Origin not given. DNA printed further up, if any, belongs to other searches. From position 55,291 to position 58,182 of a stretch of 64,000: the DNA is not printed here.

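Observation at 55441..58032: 863-aa TPR / GT9-like / Zn-ribbon-SAM-methyltransferase fusion in the slot where enterics carry cheYZ: candidate flagellin glycosyl- and methyl-transferase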

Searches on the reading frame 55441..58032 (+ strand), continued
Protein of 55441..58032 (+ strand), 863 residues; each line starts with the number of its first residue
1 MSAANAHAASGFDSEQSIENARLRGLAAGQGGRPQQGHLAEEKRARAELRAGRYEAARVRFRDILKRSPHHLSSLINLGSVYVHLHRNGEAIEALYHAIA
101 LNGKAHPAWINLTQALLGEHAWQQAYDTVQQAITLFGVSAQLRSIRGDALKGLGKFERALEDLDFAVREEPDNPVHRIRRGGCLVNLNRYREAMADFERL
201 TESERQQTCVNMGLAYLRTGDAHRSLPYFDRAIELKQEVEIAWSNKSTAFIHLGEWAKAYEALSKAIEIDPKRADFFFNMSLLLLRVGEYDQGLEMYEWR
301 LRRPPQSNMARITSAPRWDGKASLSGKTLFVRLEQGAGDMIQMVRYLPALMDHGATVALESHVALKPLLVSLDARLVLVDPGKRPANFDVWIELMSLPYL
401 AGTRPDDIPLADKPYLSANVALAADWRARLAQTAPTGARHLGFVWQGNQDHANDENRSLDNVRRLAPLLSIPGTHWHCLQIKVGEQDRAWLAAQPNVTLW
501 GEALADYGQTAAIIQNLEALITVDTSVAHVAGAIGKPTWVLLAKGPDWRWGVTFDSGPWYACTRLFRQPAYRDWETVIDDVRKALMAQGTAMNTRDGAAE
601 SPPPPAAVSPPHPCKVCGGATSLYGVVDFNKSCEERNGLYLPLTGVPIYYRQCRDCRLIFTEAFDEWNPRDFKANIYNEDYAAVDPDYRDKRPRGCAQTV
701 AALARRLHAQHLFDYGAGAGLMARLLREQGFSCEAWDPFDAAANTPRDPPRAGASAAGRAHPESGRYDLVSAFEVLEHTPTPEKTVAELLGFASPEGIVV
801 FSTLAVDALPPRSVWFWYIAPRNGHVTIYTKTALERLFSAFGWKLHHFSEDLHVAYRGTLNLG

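Call 35: find_related_loci(query=A1, collection=genome_contigs, flank=10000)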
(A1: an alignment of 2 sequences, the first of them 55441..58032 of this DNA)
Query A1 (863 aa) in genome_contigs; peptide patterns used: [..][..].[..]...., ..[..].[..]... (x = any residue, [..] = any of these).
71 stretches matched a pattern; 6 encode a relative of the query (tblastn E <= 1e-3); 6 distinct loci.
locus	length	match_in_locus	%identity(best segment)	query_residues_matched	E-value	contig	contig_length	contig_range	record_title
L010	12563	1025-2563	34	69-585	9e-76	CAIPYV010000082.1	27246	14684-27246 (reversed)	MAG: uncultured Chlorobiaceae bacterium isolate AM3_bin-0403 genome assembly, contig: bin-0403:082/136, whole genome sho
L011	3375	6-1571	34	59-586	2e-74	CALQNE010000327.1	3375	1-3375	MAG: Bordetella parapertussis isolate HRS-HS9-bin-77 genome assembly, contig: HRS-HS9-C44700, whole genome shotgun seque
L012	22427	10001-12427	31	65-585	1e-64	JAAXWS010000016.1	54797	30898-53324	MAG: Chlorobiaceae bacterium isolate W9_Combined_metabat2_034 W9_Combined_metabat2_034_NODE_332, whole genome shotgun se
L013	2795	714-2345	32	79-591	4e-65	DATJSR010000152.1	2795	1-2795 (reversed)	MAG TPA_asm: Steroidobacteraceae bacterium isolate SMAG_U14998 k141_602389, whole genome shotgun sequence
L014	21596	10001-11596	32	43-578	6e-64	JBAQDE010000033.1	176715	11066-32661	MAG: Rhodoferax sp. isolate MFD03280_ilm_asm_bin41 k127_122632, whole genome shotgun sequence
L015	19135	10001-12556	32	24-585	7e-63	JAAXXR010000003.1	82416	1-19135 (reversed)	MAG: Chlorobiaceae bacterium isolate W9_Combined_metabat2_120 W9_Combined_metabat2_120_NODE_153, whole genome shotgun se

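Call 62: get_annotated_region(hit=H7, flank=9000)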
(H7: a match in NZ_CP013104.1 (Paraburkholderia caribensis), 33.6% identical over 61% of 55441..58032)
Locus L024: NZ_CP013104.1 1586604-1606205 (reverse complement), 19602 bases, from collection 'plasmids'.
description: Paraburkholderia caribensis strain MWAP64 plasmid 1, complete sequence
organism: Paraburkholderia caribensis (NCBI taxid 75105)
taxonomy: Bacteria; Pseudomonadota; Betaproteobacteria; Burkholderiales; Burkholderiaceae; Paraburkholderia; Paraburkholderia caribensis
host: -; source: -; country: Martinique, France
typing (MOB-suite, as given by PLSDB): non-mobilizable
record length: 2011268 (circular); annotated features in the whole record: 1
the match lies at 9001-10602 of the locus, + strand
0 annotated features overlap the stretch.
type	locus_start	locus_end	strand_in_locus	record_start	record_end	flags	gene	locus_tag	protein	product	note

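Call 63: get_annotated_region(hit=H1, flank=9000)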
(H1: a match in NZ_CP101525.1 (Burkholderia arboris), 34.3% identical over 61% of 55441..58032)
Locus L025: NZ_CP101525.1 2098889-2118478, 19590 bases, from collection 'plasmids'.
description: Burkholderia arboris strain MEC_B345 plasmid pla_1, complete sequence
organism: Burkholderia arboris (NCBI taxid 488730)
taxonomy: Bacteria; Pseudomonadota; Betaproteobacteria; Burkholderiales; Burkholderiaceae; Burkholderia; Burkholderia arboris
host: -; source: mixed culture,soil; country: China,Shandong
typing (MOB-suite, as given by PLSDB): non-mobilizable
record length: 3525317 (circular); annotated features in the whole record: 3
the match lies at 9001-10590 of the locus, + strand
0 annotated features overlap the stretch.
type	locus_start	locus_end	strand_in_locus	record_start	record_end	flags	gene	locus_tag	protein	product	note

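Call 75: find_encoding_contigs(protein=P0029, flank=10000, max_places=2)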
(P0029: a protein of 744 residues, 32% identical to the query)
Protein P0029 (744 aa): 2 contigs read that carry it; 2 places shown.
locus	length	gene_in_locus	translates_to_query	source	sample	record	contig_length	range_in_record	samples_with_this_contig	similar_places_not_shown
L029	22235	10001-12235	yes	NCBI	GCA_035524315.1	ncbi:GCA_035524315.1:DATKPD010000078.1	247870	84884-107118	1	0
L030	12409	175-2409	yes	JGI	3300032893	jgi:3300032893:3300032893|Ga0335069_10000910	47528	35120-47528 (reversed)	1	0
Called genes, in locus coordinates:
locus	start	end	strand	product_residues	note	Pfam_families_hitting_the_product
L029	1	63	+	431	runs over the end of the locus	PF00120:Gln-synt_C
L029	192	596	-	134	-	PF00583:Acetyltransf_1, PF13673:Acetyltransf_10, PF13508:Acetyltransf_7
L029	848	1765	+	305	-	PF01738:DLH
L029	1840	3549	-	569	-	PF00135:COesterase, PF20434:BD-FAE (faint)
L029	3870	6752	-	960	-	PF07715:Plug, PF00593:TonB_dep_Rec_b-barrel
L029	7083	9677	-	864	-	PF07660:STN, PF07715:Plug, PF00593:TonB_dep_Rec_b-barrel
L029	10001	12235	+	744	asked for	PF13424:TPR_12, PF13432:TPR_16, PF13432:TPR_16, PF13371:TPR_9, PF13424:TPR_12, PF13424:TPR_12, PF13414:TPR_11, PF13432:TPR_16, +37 more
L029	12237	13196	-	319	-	PF16220:DUF4880 (weak), PF04773:FecR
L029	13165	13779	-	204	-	PF04542:Sigma70_r2 (weak), PF04545:Sigma70_r4 (weak), PF08281:Sigma70_r4_2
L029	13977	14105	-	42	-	-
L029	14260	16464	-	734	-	PF20256:MoCoBD_2, PF02738:MoCoBD_1, PF20256:MoCoBD_2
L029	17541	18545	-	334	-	PF00248:Aldo_ket_red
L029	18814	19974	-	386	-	PF10282:Lactonase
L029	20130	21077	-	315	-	PF00248:Aldo_ket_red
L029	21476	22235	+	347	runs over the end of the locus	PF09084:NMT1, PF13379:NMT1_2 (weak), PF12974:Phosphonate-bd (weak), PF16868:NMT1_3 (weak)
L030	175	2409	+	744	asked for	PF13424:TPR_12, PF13432:TPR_16, PF13432:TPR_16, PF13371:TPR_9, PF13424:TPR_12, PF13424:TPR_12, PF13414:TPR_11, PF13432:TPR_16, +37 more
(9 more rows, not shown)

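Call 86: list_cluster_members(proteins=[window:55441-58029:+, window:49902-52025:-, window:58045-59118:-, window:18476-19291:-, window:54392-55264:-, window:8004-9419:-, window:62044-62538:-, window:43283-44068:-])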
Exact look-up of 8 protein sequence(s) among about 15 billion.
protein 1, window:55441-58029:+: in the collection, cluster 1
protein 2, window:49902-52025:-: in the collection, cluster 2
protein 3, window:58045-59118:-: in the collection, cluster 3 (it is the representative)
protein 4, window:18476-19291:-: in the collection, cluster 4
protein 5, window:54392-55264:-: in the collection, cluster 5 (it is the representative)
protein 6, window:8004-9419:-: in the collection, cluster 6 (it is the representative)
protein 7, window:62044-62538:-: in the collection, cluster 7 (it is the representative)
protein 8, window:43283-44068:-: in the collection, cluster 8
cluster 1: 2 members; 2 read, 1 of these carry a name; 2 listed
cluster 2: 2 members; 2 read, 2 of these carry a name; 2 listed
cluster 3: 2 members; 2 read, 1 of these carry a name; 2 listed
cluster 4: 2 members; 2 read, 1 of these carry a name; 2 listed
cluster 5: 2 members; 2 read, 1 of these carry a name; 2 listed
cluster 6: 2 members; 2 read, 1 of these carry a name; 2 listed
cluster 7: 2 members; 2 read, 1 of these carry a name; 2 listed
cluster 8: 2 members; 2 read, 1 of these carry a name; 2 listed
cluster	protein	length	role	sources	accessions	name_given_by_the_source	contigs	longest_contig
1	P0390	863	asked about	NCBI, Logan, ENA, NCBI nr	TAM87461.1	MAG: tetratricopeptide repeat protein [Candidimonas sp.]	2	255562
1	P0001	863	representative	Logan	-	-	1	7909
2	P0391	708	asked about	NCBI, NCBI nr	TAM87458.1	MAG: flagellar biosynthesis protein FlhA [Candidimonas sp.]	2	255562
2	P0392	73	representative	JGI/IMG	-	flagellar biosynthesis protein FlhA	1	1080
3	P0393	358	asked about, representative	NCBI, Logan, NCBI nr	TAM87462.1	MAG: chemotaxis response regulator protein-glutamate methylesterase [Candidimonas sp.]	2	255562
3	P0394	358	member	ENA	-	-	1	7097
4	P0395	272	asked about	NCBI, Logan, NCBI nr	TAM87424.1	MAG: flagellin FliC [Candidimonas sp.]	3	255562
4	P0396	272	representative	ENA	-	-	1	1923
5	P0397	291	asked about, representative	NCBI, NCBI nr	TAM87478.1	MAG: flagellar motor stator protein MotA [Candidimonas sp.]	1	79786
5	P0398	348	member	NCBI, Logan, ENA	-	-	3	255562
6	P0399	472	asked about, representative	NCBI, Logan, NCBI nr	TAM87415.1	MAG: hypothetical protein EPN41_07675 [Candidimonas sp.]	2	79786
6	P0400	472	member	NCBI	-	-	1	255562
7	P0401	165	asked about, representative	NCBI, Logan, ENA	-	-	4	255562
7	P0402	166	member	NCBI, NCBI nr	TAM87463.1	MAG: chemotaxis protein CheW [Candidimonas sp.]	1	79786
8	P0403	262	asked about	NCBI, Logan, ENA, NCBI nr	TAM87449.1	MAG: flagellar basal-body rod protein FlgG [Candidimonas sp.]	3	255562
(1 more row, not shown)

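Call 100: search_protein_families(library=pfam, proteins=[P0036, P0004], max_evalue=0.001)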
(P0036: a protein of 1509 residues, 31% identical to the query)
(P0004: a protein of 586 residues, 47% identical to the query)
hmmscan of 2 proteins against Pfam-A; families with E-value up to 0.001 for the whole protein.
P0036 (1509 aa): 8 families
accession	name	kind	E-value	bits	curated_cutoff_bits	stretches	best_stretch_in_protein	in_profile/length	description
PF13844.12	Glyco_transf_41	-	5.3e-75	253.1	25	2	231-416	358-543/543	Glycosyl transferase family 41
PF13489.12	Methyltransf_23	-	2.7e-26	92.7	27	1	1325-1463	6-159/164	Methyltransferase domain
PF13692.12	Glyco_trans_1_4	-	8.6e-15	55.7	27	1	638-757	9-115/142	Glycosyl transferases group 1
PF00534.26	Glycos_transf_1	-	8e-12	45.5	26.4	1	617-753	2-127/172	Glycosyl transferases group 1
PF20706.3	GT4-conflict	-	5.9e-08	32.5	26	1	708-828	271-384/385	Family 4 Glycosyltransferase in conflict systems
PF13439.12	Glyco_transf_4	-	2.1e-05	25.1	28.5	1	566-606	127-168/170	Glycosyltransferase Family 4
PF08242.18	Methyltransf_12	-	2.8e-05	25.2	30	1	1369-1417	51-98/98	Methyltransferase domain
PF01075.23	Glyco_transf_9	-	3.3e-05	23.8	22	1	1131-1161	175-205/247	Glycosyltransferase family 9 (heptosyltransferase)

P0004 (586 aa): 17 families
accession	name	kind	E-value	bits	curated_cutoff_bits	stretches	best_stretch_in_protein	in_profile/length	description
PF13432.12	TPR_16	-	1.1e-20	74.2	32.7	3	148-205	3-60/65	Tetratricopeptide repeat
PF07719.23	TPR_2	-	8.5e-20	69.6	27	0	213-236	6-29/34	Tetratricopeptide repeat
PF14559.12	TPR_19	-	1.5e-19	70.5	25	2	155-208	4-57/68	Tetratricopeptide repeat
PF00515.34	TPR_1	-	2.8e-18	65.3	27.8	0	179-201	4-26/34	Tetratricopeptide repeat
PF13371.12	TPR_9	-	1e-14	54.7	35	1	117-175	4-62/73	Tetratricopeptide repeat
PF13428.12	TPR_14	-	1.4e-14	53.6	23.5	0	110-145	3-38/44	Tetratricopeptide repeat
PF13424.12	TPR_12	-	7.1e-13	49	30.1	1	176-236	3-73/77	Tetratricopeptide repeat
PF12895.13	ANAPC3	-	1.4e-09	38.5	27.2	0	222-299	3-80/82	Anaphase-promoting complex, cyclosome, subunit 3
PF13181.12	TPR_8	-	8.5e-09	35.3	25.7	0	213-236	6-29/34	Tetratricopeptide repeat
PF13176.12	TPR_7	-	1.3e-08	34.7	27.9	0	179-203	2-27/36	Tetratricopeptide repeat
PF13174.12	TPR_6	-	1.7e-07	31.9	26.3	0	179-204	3-28/33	Tetratricopeptide repeat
PF13431.12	TPR_17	-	6.4e-07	29.6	24.4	0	230-263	1-34/34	Tetratricopeptide repeat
PF25062.1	ARM_TT21_N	-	1.7e-05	25.1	40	0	35-127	131-221/222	Tetratricopeptide repeat protein 21 N-terminal ARM repeat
PF25064.1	ARM_TT21_5th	-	1.9e-05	25.4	27.8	0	50-107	11-69/117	TT21 fifth ARM repeats domain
PF24575.1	TPR_Slam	-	5.9e-05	23.9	35.2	0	42-95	49-102/104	Surface lipoprotein assembly modifier, N-terminal TPR repeats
PF01075.23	Glyco_transf_9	-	0.00025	20.9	22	1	505-535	175-205/247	Glycosyltransferase family 9 (heptosyltransferase)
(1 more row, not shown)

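Call 104: search_protein_families(library=pfam, proteins=[L001:2-466:+], max_evalue=0.001)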
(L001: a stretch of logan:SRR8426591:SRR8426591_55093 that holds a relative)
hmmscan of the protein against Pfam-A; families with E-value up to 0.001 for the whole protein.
L001:2-466:+ (155 aa): 1 family
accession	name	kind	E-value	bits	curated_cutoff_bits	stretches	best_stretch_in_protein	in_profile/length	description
PF16901.10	DAO_C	-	4.1e-14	53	31.4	1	81-138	66-123/126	C-terminal domain of alpha-glycerophosphate oxidase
